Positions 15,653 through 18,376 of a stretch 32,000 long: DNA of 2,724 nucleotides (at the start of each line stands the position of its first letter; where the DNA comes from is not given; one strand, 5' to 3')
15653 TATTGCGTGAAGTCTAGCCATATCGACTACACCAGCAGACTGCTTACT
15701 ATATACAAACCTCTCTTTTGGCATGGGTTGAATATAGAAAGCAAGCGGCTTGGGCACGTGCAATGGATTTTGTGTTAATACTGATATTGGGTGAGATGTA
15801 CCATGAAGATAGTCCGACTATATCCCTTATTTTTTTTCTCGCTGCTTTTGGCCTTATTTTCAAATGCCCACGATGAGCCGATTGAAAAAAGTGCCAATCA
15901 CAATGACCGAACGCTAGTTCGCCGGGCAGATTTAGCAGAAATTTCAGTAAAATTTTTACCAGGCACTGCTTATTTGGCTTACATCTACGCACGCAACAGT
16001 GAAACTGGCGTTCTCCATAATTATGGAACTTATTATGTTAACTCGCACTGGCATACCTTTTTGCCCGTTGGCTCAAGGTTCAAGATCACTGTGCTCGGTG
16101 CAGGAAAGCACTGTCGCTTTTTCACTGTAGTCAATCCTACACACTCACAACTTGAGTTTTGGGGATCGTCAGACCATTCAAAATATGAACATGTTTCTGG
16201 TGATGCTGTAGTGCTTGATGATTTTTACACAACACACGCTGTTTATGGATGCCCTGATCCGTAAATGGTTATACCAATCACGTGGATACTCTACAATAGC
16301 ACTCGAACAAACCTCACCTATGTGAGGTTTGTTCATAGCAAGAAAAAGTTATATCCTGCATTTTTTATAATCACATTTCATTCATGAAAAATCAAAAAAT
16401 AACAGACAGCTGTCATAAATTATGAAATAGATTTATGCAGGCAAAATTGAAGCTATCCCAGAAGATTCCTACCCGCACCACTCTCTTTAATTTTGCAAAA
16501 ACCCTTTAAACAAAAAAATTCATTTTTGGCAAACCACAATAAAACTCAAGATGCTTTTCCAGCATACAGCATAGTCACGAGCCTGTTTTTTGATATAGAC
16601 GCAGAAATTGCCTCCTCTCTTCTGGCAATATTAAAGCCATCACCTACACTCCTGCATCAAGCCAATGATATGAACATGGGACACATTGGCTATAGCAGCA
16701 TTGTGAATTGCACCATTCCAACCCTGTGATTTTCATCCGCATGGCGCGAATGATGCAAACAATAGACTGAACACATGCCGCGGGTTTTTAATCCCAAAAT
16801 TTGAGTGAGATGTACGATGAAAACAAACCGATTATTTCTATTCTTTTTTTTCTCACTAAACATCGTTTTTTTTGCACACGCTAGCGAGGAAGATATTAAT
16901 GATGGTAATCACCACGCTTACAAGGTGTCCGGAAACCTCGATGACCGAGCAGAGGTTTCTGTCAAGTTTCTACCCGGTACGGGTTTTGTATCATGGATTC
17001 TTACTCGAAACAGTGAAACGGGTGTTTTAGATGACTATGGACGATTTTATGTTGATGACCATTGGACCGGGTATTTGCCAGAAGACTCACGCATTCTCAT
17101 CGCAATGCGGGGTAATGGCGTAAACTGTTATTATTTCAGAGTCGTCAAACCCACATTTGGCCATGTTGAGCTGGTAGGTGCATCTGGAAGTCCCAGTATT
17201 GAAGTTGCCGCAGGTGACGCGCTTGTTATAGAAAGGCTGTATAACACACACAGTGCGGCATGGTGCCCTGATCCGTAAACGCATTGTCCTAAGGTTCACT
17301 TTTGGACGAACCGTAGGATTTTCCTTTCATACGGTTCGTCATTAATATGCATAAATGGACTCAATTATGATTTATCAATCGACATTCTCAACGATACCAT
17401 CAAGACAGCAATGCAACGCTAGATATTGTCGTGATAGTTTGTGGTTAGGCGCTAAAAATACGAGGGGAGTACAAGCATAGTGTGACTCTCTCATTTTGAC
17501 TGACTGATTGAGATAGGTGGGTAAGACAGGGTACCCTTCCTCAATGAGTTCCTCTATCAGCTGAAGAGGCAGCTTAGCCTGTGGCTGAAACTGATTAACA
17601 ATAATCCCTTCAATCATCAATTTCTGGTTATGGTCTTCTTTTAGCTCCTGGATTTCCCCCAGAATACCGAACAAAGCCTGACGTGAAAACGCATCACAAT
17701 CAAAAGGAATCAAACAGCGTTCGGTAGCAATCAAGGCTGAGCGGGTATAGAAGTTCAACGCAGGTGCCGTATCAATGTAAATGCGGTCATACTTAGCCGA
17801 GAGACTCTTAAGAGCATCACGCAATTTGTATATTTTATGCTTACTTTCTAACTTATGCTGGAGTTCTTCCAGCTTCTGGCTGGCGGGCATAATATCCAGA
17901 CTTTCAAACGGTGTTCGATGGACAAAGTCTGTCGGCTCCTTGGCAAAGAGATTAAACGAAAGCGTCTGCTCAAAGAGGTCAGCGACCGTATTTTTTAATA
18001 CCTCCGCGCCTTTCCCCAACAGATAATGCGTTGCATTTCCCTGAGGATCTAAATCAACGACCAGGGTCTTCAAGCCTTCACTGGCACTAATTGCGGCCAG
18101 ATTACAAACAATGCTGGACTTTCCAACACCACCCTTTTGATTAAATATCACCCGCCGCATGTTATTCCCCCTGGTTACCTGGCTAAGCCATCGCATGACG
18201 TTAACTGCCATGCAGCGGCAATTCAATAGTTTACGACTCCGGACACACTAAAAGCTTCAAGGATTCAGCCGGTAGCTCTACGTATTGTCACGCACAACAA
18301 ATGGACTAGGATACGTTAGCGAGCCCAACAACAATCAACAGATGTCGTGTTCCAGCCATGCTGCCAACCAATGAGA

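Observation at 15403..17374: AT-rich islet between tag and parA with a tandemly duplicated gene for a small secreted two-cysteine protein of unrecognised family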

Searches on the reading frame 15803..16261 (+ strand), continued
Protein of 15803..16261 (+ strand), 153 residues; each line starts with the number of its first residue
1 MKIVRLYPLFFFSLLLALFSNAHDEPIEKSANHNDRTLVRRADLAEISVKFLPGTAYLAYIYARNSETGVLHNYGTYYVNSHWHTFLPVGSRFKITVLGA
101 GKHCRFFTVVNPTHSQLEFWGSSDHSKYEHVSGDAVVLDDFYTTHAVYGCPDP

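Call 84: find_encoding_contigs(protein=P0011, flank=6000, max_places=3)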
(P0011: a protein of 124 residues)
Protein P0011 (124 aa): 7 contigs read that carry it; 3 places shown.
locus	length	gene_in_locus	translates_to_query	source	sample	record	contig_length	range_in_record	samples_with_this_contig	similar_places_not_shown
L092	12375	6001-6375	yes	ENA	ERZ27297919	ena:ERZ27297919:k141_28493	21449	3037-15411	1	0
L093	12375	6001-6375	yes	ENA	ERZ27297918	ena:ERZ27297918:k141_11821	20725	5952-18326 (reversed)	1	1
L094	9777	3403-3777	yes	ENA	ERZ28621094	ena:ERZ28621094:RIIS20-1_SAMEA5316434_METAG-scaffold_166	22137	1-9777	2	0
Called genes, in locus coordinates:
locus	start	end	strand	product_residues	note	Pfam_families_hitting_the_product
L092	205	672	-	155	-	PF02810:SEC-C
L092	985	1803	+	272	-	PF01048:PNP_UDP_1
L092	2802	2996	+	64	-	-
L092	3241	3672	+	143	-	-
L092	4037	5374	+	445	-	PF01979:Amidohydro_1, PF07969:Amidohydro_3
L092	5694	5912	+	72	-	-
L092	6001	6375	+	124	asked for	-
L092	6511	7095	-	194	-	PF04307:YdjM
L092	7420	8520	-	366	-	PF00056:Ldh_1_N, PF02866:Ldh_1_C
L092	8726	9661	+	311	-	PF00294:PfkB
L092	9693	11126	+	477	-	PF00367:PTS_EIIB, PF02378:PTS_EIIC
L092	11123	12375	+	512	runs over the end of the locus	PF00251:Glyco_hydro_32N, PF08244:Glyco_hydro_32C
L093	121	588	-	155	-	PF02810:SEC-C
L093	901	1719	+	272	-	PF01048:PNP_UDP_1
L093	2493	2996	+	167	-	PF13465:zf-H2C2_2 (weak)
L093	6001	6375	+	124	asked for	-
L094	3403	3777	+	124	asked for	-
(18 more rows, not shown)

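Call 85: find_encoding_contigs(protein=P0012, flank=6000, max_places=3)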
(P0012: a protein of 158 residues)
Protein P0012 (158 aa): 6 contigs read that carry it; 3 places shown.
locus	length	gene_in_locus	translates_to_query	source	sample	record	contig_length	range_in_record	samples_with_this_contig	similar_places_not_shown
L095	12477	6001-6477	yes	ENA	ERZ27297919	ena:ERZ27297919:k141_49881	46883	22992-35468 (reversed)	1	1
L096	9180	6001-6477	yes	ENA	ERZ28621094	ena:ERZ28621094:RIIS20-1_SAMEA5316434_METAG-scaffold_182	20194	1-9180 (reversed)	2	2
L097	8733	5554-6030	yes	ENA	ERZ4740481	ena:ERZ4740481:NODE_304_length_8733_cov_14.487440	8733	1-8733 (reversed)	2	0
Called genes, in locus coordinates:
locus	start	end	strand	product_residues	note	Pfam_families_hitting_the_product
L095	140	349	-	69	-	PF00313:CSD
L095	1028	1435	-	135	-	-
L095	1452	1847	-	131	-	PF01565:FAD_binding_4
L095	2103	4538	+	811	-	PF00150:Cellulase, PF14200:RicinB_lectin_2, PF00652:Ricin_B_lectin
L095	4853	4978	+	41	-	-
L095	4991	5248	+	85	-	PF05175:MTS (weak), PF13489:Methyltransf_23 (weak), PF13847:Methyltransf_31 (weak), PF08241:Methyltransf_11, PF08242:Methyltransf_12 (weak), PF13649:Methyltransf_25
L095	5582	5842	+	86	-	-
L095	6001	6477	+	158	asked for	-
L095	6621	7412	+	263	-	PF00078:RVT_1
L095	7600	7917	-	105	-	-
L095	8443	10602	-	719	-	PF13445:zf-RING_UBOX (weak), PF24921:RING_XB3-XBAT31 (weak)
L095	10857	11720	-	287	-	PF00023:Ank (faint), PF12796:Ank_2, PF13637:Ank_4 (faint), PF13606:Ank_3 (faint), PF13857:Ank_5 (faint), PF12796:Ank_2 (weak)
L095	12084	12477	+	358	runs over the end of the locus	PF00710:Asparaginase, PF17763:Asparaginase_C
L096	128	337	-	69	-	PF00313:CSD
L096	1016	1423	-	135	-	-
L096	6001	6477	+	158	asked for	-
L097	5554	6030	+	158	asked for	-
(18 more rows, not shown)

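Call 86: find_encoding_contigs(protein=P0010, flank=6000, max_places=2)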
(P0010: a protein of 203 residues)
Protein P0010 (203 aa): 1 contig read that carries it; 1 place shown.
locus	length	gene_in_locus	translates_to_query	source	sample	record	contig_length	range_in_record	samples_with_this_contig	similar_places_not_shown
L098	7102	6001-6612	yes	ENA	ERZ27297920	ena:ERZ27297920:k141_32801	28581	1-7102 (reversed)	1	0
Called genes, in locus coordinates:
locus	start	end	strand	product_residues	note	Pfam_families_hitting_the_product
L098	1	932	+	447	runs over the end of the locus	PF02321:OEP (faint)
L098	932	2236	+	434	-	PF19335:HMBD, PF25990:Beta-barrel_YknX (faint), PF25919:BSH_CusB, PF25973:BSH_CzcB (faint), PF25869:3HB_CusB (weak), PF25954:Beta-barrel_RND_2, PF25975:CzcB_C (weak), PF25989:YknX_C (weak)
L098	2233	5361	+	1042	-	PF00873:ACR_tran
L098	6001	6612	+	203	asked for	-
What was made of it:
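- One distant member sits after a CusB/RND efflux pair (call 86), but this does not recur elsewhere.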

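Call 90: search_protein_families(library=phrogs, proteins=[window:15803-16261:+, P0018], max_evalue=0.1)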
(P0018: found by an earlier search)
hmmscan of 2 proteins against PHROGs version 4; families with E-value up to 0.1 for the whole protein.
window:15803-16261:+ (153 aa): 0 families

P0018 (152 aa): 1 family
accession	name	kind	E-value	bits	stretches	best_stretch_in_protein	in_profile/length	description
phrog_27540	-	unknown function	0.094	14.2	0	88-117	43-72/80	-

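Call 91: search_protein_families(library=padloc, proteins=[window:15803-16261:+, P0018], max_evalue=0.1)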
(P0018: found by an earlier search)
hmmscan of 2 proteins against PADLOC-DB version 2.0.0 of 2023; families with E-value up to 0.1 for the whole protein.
window:15803-16261:+ (153 aa): 0 families

P0018 (152 aa): 0 families

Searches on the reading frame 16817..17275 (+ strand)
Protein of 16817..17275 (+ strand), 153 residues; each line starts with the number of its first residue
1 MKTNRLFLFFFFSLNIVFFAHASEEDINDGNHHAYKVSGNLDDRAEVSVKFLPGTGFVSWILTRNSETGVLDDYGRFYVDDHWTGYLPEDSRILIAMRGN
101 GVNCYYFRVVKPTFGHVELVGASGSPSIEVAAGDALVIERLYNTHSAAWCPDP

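Call 4: search_protein_families(library=pfam, proteins=[window:16817-17275:+], max_evalue=1)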
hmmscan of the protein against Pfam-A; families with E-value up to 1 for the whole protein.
window:16817-17275:+ (153 aa): 0 families

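Call 7: search_protein_families(library=ncbifam, proteins=[window:16817-17275:+], max_evalue=1)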
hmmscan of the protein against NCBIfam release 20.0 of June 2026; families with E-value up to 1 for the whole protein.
window:16817-17275:+ (153 aa): 0 families

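Call 8: find_homologous_proteins(query=window:16817-17275:+, max_evalue=0.01)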
Query window:16817-17275:+ (153 aa): 3 proteins with E <= 0.01 among 27 candidates.
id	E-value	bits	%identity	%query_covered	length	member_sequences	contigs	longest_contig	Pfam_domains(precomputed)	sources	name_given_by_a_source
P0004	5.5e-94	330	91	100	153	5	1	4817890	-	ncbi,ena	-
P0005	1.2e-85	303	86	100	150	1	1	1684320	-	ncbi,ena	-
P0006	1.3e-63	232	67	100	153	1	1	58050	-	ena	-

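Call 10: find_encoding_contigs(protein=P0004, flank=8000, max_places=4)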
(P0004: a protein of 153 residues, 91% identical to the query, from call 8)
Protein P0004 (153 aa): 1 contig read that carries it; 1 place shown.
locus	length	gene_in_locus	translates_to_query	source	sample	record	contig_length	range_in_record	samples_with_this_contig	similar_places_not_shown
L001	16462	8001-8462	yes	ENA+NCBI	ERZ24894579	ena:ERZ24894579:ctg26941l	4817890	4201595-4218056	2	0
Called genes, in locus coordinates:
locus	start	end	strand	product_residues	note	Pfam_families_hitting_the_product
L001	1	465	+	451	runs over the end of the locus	PF01618:MotA_ExbB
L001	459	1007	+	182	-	PF01618:MotA_ExbB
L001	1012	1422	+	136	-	PF02472:ExbD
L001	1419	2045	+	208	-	PF03544:TonB_C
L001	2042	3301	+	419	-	PF13431:TPR_17 (faint), PF14559:TPR_19 (faint), PF00515:TPR_1 (faint), PF07719:TPR_2 (faint), PF13181:TPR_8 (faint), PF13424:TPR_12 (faint), PF13428:TPR_14 (faint), PF13432:TPR_16 (faint), +2 more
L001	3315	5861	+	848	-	PF00270:DEAD, PF04851:ResIII (weak), PF00271:Helicase_C, PF24473:CON_HrpB (weak), PF08482:HrpB_C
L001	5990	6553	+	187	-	PF03352:Adenine_glyco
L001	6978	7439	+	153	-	-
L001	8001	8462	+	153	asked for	-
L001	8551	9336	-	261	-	PF00142:Fer4_NifH (weak), PF01656:CbiA, PF02374:ArsA_ATPase, PF09140:MipZ (faint), PF10609:ParA (weak), PF13614:AAA_31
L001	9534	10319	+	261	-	PF06738:ThrE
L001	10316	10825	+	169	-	PF12821:ThrE_2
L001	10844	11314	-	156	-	PF02142:MGS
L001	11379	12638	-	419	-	PF00365:PFK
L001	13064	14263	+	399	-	-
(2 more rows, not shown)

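Call 11: find_encoding_contigs(protein=P0005, flank=8000, max_places=4)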
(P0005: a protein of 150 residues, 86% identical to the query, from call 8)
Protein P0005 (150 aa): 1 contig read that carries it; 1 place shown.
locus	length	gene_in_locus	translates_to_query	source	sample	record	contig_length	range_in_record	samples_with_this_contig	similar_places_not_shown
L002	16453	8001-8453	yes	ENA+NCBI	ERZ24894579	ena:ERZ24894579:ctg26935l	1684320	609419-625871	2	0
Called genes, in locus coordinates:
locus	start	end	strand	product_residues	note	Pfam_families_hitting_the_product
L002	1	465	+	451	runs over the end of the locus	PF11932:DUF3450 (weak), PF01618:MotA_ExbB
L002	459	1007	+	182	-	PF01618:MotA_ExbB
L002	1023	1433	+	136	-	PF02472:ExbD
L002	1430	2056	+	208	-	PF03544:TonB_C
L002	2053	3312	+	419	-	PF00515:TPR_1 (faint), PF07719:TPR_2 (faint), PF13181:TPR_8 (faint), PF13424:TPR_12 (faint), PF13428:TPR_14 (faint), PF13432:TPR_16 (faint), PF14559:TPR_19 (faint), PF23914:TPR_CcmH_CycH (faint)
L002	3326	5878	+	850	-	PF00270:DEAD, PF04851:ResIII, PF00271:Helicase_C, PF24473:CON_HrpB, PF08482:HrpB_C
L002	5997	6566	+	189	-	PF03352:Adenine_glyco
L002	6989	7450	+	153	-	-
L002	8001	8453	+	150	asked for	-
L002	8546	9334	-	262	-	PF00142:Fer4_NifH (weak), PF01656:CbiA, PF02374:ArsA_ATPase (weak), PF09140:MipZ (faint), PF10609:ParA (faint), PF13614:AAA_31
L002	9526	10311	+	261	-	PF06738:ThrE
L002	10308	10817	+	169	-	PF12821:ThrE_2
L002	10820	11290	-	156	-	PF02142:MGS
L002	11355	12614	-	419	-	PF00365:PFK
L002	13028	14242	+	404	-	-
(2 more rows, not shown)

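Call 12: find_encoding_contigs(protein=P0006, flank=8000, max_places=4)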
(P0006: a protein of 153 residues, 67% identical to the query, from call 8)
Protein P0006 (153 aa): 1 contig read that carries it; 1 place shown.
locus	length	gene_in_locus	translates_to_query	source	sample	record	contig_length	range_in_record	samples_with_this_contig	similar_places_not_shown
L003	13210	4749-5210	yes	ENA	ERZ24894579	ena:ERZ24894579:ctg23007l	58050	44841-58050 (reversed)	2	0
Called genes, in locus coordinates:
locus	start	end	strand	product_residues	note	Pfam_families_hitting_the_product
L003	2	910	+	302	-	?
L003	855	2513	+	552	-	PF24473:CON_HrpB, PF08482:HrpB_C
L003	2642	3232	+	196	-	PF03352:Adenine_glyco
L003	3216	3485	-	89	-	-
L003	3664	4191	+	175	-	-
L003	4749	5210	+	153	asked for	-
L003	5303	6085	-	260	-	PF00142:Fer4_NifH (weak), PF01656:CbiA, PF02374:ArsA_ATPase, PF09140:MipZ (faint), PF10609:ParA (weak), PF13614:AAA_31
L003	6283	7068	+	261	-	PF06738:ThrE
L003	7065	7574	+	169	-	PF12821:ThrE_2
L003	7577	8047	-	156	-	PF02142:MGS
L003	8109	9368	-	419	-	PF00365:PFK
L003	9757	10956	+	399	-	-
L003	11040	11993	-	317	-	-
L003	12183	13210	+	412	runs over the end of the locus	PF01266:DAO, PF03486:HI0933_like (faint), PF07992:Pyr_redox_2 (faint), PF13450:NAD_binding_8 (faint)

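Call 57: predict_structure(alignment_id=A5)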
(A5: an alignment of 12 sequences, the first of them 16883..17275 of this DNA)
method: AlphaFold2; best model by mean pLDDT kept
length: 131 residues; sequences in the alignment: 12
mean_pLDDT: 83.8   pTM: 0.77
mean pLDDT of the five models: 83.8, 83.6, 83.0, 80.9, 80.2
residues with pLDDT >= 90: 77; 70-90: 32; 50-70: 4; < 50: 18
segments of 3 or more residues with pLDDT < 50: 1-18
pLDDT, mean of each block of 10 residues (from residue 1): 36 47 94 83 96 93 96 90 95 91 86 92 89 92
secondary structure, 60 per line:
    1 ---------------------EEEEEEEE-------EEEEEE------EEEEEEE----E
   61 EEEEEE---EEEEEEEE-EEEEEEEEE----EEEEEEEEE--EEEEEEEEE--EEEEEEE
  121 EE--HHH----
elements in order: E22-29 E37-42 E49-55 E60-66 E70-77 E79-87 E92-100 E103-111 E114-122

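Call 61: fold_search(model_id=the predicted structure, library=pdb)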
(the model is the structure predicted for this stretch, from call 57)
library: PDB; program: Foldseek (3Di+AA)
matches with E <= 10: 1112; with E <= 0.001: 0
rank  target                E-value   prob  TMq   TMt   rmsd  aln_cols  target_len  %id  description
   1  7wvh_C                2.2e-03  1.00  0.44  0.15   6.1       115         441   13  Structure of NAD+ glycohydrolase/Streptolysin O complex from Group A streptococcus (released 2023-02-15)
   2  7kcn_B                2.3e-03  1.00  0.43  0.47   5.5       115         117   10  Reconstructed ancestor of HIUases and Transthyretins (released 2021-05-19)
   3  1pfo                  2.3e-03  0.97  0.30  0.11   7.7       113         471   13  PERFRINGOLYSIN O (released 1998-08-05)
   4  8ymb_I                4.5e-03  1.00  0.42  0.39   4.7        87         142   14  The crystal structure of SHD931 in complex with Brd4-BD2 and VCB (released 2025-02-12)
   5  3iwv_B                5.3e-03  1.00  0.44  0.48   4.7       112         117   11  Crystal structure of Y116T mutant of 5-HYDROXYISOURATE HYDROLASE (TRP) (released 2010-09-01)
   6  1s3r_A                5.3e-03  1.00  0.41  0.13   7.2       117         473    9  Crystal structure of the human-specific toxin intermedilysin (released 2005-01-25)
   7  3hvn                  6.9e-03  1.00  0.48  0.16   5.6       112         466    9  Crystal structure of cytotoxin protein suilysin from Streptococcus suis (released 2010-03-02)
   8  6nal_A                6.9e-03  0.97  0.34  0.13   6.9       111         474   12  Crystal Structure of Gram Negative Toxin (released 2019-12-04)
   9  2bk2                  7.3e-03  0.87  0.28  0.12   7.6       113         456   15  The prepore structure of pneumolysin, obtained by fitting the alpha carbon trace of perfringolysin O into a cryo-EM map (released 2005-05-04)
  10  2h6u_A                8.1e-03  1.00  0.41  0.46   5.4       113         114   11  Crystal structure of 5-hydroxyisourate hydrolase (formerly known as TRP, transthyretin related protein) (released 2006-10-31)
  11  4bik_C                8.6e-03  1.00  0.47  0.15   6.2       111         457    8  Structure of a disulfide locked mutant of Intermedilysin with human CD59 (released 2013-05-08)
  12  4q14_A                8.6e-03  1.00  0.43  0.47   4.9       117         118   10  Crystal structure of 5-hydroxyisourate hydrolase from Brucella melitensis (released 2014-05-21)
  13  8vlv_A                9.1e-03  1.00  0.43  0.13   5.6       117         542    5  Cryo-EM structure of human HGSNAT in inactive state (released 2024-06-26)
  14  4cdb                  9.1e-03  0.98  0.35  0.11   8.5       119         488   13  Crystal structure of listeriolysin O (released 2014-04-23)
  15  3q1e_D                1.0e-02  1.00  0.42  0.46   5.8       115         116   12  Crystal structure of Y116T/I16A double mutant of 5-hydroxyisourate hydrolase in complex with T4 (released 2011-05-04)
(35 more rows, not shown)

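Call 90: search_protein_families(library=phrogs, proteins=[window:16817-17275:+, P0018], max_evalue=0.1)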
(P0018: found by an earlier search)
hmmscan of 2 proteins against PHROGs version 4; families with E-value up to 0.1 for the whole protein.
window:16817-17275:+ (153 aa): 0 families

P0018 (152 aa): 1 family
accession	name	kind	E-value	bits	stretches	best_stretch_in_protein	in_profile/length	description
phrog_27540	-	unknown function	0.094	14.2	0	88-117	43-72/80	-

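Call 91: search_protein_families(library=padloc, proteins=[window:16817-17275:+, P0018], max_evalue=0.1)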
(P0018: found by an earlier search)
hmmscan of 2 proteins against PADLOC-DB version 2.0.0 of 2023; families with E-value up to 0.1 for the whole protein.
window:16817-17275:+ (153 aa): 0 families

P0018 (152 aa): 0 families

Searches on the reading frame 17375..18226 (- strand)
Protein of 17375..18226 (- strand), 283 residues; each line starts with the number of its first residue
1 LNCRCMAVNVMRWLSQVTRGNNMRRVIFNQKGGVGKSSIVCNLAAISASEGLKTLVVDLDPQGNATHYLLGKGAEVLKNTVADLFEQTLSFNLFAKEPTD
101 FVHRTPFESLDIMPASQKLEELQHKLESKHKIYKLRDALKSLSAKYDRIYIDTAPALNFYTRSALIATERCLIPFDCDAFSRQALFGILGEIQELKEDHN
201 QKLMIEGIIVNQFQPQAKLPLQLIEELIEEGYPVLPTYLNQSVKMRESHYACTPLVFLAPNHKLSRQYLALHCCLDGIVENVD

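Call 4: search_protein_families(library=pfam, proteins=[window:17375-18226:-], max_evalue=1)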
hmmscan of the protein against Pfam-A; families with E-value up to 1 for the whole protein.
window:17375-18226:- (283 aa): 10 families
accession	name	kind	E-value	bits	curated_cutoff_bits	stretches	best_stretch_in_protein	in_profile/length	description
PF13614.12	AAA_31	-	1.4e-35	123.3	27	1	27-205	6-177/177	AAA domain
PF01656.29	CbiA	-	1.9e-21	76.8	25.4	1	26-246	2-116/125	CobQ/CobB/MinD/ParA nucleotide binding domain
PF02374.21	ArsA_ATPase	-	3.1e-08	33.6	24.3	1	23-155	1-134/305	Anion-transporting ATPase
PF00142.24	Fer4_NifH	-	3.1e-07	30.6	25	1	25-86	2-60/271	4Fe-4S iron sulfur cluster binding proteins, NifH/frxC family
PF10609.15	ParA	-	1.3e-06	28.4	27.1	1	27-76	8-57/246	NUBPL iron-transfer P-loop NTPase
PF09140.17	MipZ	-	1.7e-06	28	20.7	1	26-85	4-63/262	ATPase MipZ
PF06564.18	CBP_BcsQ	-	0.0003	20.8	21.3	1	31-271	10-229/234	Cellulose biosynthesis protein BcsQ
PF03029.23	ATP_bind_1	-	0.027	14.7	27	1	33-68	6-41/240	Conserved hypothetical ATP binding protein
PF16575.11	CLP1_P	-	0.036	14.3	26.6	1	33-62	4-33/188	mRNA cleavage and polyadenylation factor CLP1 P-loop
PF13481.12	AAA_25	-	0.11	12.6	27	1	30-125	40-137/195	AAA domain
